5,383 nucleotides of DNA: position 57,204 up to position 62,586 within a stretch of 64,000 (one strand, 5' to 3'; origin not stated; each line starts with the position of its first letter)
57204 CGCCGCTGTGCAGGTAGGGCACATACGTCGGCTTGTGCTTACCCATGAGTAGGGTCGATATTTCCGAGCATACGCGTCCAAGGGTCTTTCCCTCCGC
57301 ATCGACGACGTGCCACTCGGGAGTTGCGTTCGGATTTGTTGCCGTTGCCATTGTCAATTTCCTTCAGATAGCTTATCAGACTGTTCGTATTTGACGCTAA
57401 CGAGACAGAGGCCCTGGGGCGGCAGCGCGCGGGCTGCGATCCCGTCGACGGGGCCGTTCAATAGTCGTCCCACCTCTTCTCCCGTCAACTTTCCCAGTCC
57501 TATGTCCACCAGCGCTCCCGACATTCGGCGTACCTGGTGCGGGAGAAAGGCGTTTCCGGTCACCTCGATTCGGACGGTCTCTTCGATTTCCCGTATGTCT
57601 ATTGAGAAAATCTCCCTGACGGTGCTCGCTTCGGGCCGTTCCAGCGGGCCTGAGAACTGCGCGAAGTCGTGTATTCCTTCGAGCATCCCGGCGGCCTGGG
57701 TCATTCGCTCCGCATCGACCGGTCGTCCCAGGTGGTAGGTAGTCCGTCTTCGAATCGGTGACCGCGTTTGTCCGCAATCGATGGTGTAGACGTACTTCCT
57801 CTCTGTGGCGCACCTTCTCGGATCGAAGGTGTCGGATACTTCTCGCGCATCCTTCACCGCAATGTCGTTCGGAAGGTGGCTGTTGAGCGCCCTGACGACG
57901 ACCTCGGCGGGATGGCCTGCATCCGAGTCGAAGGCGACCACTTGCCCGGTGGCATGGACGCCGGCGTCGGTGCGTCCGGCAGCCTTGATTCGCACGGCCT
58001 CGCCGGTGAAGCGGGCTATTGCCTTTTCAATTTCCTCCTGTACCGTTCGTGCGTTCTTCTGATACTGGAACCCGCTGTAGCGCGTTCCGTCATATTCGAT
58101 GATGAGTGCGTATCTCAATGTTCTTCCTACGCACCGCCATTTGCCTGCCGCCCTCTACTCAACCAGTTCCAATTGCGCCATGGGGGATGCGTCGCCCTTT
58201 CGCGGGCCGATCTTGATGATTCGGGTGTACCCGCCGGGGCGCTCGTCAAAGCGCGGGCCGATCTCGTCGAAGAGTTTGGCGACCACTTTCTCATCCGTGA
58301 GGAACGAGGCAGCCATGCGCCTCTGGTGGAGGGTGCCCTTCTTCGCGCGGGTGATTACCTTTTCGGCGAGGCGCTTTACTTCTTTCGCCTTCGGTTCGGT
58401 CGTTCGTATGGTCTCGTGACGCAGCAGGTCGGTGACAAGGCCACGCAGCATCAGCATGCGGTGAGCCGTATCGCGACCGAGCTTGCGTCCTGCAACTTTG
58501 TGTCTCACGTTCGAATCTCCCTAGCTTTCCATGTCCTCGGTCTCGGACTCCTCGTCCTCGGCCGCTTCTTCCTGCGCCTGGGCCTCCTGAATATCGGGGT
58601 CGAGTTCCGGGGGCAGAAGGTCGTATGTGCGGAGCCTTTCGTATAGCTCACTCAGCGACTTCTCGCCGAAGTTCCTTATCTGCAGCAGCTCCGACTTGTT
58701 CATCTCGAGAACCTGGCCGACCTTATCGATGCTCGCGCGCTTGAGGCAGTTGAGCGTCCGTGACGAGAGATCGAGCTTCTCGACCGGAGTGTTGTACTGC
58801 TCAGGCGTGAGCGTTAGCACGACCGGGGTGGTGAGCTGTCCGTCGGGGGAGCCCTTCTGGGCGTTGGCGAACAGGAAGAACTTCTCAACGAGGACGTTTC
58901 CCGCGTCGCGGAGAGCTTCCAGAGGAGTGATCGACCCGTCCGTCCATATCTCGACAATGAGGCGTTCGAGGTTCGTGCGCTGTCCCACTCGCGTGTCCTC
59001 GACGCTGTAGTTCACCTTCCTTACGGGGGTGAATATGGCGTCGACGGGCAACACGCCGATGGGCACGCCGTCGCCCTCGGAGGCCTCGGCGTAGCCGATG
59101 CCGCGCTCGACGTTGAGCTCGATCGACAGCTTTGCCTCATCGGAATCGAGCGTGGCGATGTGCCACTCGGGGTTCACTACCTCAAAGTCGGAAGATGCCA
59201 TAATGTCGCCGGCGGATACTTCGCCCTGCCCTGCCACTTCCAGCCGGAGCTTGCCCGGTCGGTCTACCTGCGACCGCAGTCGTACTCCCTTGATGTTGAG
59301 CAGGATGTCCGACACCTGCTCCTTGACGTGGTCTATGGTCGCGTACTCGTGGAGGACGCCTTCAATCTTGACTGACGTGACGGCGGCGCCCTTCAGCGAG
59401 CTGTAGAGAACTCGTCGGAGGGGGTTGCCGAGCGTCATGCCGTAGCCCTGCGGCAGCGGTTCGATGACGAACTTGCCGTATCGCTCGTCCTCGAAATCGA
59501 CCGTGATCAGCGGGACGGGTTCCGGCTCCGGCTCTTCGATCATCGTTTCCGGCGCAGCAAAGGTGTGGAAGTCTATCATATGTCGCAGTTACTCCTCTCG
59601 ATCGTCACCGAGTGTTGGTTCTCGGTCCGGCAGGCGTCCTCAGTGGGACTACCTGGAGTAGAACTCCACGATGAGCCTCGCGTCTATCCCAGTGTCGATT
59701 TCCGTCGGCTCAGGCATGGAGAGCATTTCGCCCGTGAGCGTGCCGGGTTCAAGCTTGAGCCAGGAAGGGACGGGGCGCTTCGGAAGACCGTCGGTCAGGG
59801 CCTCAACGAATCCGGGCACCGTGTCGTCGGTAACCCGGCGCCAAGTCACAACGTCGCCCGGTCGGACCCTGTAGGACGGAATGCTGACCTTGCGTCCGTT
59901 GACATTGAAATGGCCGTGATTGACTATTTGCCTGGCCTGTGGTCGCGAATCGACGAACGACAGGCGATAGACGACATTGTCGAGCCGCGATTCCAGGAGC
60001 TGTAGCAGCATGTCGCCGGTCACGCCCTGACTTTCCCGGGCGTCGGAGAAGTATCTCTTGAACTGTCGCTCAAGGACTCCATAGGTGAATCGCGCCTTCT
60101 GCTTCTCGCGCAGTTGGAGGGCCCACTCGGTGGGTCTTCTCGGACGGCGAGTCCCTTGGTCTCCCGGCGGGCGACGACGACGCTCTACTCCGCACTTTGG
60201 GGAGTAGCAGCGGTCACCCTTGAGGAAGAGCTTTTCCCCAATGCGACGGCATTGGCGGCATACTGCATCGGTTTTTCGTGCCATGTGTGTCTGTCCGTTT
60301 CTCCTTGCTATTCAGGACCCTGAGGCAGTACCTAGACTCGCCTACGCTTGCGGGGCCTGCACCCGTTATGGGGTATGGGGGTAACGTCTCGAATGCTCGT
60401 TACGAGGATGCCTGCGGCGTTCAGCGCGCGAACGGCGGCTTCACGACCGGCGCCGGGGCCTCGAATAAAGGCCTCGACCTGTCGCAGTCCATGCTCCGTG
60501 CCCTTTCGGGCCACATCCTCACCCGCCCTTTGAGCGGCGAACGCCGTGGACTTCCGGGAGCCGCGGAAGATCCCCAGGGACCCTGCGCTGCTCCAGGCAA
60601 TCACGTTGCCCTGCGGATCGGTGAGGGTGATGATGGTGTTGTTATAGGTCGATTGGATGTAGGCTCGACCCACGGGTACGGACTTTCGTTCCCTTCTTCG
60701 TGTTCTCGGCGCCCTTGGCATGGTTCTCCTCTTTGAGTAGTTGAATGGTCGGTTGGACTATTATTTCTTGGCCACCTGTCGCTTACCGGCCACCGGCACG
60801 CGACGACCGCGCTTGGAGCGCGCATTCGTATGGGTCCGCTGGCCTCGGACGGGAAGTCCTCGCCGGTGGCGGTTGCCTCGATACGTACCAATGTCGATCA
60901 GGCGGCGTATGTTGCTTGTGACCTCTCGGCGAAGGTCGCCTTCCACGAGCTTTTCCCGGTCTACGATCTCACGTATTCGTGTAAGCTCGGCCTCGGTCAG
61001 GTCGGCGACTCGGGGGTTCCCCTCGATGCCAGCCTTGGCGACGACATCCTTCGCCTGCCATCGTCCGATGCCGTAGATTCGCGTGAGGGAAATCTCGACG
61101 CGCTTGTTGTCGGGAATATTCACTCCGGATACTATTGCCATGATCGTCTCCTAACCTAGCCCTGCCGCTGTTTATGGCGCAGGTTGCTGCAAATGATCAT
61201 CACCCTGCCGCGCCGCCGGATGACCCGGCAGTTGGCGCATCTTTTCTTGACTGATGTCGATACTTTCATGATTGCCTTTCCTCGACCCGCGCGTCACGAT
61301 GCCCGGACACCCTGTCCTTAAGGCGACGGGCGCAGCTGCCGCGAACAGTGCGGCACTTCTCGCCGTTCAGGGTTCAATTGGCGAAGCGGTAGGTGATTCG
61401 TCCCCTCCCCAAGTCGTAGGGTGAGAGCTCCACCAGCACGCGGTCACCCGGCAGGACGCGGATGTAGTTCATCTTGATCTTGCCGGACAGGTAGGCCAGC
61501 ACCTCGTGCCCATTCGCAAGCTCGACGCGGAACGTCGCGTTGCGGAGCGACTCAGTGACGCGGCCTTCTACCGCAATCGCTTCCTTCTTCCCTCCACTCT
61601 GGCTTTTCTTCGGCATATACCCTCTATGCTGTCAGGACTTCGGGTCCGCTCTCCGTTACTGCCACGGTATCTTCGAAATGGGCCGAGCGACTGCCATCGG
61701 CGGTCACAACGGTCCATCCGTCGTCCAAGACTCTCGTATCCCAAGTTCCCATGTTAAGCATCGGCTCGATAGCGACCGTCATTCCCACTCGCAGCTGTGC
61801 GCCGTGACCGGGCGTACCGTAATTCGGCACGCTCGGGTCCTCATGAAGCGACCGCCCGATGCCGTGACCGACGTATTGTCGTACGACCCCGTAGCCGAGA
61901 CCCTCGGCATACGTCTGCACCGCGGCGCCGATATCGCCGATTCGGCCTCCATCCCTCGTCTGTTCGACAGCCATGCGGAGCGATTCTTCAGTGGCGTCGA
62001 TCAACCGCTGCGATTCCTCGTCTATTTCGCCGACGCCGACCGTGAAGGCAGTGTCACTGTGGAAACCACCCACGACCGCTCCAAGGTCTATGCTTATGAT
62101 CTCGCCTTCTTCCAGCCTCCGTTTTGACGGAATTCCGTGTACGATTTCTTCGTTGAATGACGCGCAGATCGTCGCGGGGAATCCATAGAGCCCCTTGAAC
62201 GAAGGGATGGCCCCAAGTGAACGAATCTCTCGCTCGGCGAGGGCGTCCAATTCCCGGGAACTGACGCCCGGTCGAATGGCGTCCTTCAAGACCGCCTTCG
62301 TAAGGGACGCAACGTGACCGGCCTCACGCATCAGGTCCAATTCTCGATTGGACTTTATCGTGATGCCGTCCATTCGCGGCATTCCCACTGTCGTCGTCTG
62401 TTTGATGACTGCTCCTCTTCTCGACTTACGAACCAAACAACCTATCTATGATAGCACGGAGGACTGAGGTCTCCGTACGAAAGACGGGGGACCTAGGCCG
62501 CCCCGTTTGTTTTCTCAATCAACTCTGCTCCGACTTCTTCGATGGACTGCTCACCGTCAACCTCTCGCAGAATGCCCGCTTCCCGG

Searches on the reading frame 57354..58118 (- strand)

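Call 31: search_protein_families(library=pfam, proteins=[window:57354-58118:-], max_evalue=0.0001)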
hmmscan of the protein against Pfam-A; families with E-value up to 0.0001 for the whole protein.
window:57354-58118:- (254 aa): 1 family
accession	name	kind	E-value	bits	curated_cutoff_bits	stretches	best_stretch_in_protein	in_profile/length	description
PF01416.25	PseudoU_synth_1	-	4e-40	137.1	23.3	2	142-245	1-108/108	tRNA pseudouridine synthase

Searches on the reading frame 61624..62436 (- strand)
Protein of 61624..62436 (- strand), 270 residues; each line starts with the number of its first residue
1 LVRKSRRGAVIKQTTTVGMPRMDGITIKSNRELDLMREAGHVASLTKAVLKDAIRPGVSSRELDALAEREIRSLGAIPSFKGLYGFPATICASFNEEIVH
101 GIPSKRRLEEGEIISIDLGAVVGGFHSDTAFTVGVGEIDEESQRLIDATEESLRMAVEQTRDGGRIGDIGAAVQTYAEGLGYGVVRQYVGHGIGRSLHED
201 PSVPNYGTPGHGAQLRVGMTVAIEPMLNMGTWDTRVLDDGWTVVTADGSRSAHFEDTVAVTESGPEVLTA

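Call 31: search_protein_families(library=pfam, proteins=[window:61624-62436:-], max_evalue=0.0001)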
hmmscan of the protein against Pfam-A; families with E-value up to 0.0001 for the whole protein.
window:61624-62436:- (270 aa): 1 family
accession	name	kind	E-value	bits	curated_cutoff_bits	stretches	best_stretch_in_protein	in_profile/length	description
PF00557.29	Peptidase_M24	-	2.4e-49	168.4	23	1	35-262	2-208/208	Metallopeptidase family M24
